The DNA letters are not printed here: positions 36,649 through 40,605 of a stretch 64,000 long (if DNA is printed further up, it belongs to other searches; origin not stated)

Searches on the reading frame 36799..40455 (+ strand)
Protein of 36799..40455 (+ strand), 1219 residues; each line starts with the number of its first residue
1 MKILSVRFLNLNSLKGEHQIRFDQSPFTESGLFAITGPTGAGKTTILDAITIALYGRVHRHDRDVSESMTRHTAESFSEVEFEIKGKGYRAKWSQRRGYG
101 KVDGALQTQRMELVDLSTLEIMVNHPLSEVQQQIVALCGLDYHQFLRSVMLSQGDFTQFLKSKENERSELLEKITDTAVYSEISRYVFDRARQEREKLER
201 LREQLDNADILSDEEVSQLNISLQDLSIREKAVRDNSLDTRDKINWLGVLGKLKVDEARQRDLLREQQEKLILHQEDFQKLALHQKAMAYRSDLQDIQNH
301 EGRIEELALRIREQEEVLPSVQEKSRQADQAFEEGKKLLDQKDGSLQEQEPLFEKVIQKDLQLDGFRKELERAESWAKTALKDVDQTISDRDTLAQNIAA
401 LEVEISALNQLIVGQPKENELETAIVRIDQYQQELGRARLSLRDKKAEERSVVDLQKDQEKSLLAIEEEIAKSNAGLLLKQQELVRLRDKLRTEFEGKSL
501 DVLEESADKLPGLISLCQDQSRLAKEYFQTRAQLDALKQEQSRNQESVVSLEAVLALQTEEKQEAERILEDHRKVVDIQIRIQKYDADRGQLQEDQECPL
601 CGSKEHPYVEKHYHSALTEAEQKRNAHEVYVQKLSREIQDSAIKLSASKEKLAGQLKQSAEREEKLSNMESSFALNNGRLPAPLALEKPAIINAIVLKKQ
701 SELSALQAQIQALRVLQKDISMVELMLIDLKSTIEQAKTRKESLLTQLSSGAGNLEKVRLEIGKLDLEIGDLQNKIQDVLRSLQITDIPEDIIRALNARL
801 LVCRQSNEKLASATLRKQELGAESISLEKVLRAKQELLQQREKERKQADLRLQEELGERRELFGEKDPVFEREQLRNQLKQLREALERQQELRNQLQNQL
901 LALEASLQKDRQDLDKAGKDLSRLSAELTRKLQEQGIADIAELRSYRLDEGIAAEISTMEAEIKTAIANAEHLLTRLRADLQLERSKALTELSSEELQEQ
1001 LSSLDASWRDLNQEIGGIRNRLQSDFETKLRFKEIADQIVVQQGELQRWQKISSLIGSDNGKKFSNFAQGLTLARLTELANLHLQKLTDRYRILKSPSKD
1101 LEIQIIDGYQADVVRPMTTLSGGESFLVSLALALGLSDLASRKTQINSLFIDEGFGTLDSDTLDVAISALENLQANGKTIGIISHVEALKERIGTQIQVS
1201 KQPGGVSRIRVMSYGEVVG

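Call 82: search_protein_families(library=pfam, proteins=[window:36799-40455:+], max_evalue=0.00001)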
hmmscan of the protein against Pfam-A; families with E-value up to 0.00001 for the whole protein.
window:36799-40455:+ (1219 aa): 3 families
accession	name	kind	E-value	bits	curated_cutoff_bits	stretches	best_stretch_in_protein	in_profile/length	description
PF13476.12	AAA_23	-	1.5e-23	85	27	1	9-207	5-195/201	AAA domain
PF13558.12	SbcC_Walker_B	-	3.2e-10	40.6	27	1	1103-1171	16-89/90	SbcC/RAD50-like, Walker B motif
PF13555.12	AAA_29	-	2.6e-07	30.7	27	1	23-58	15-50/61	P-loop containing region of AAA domain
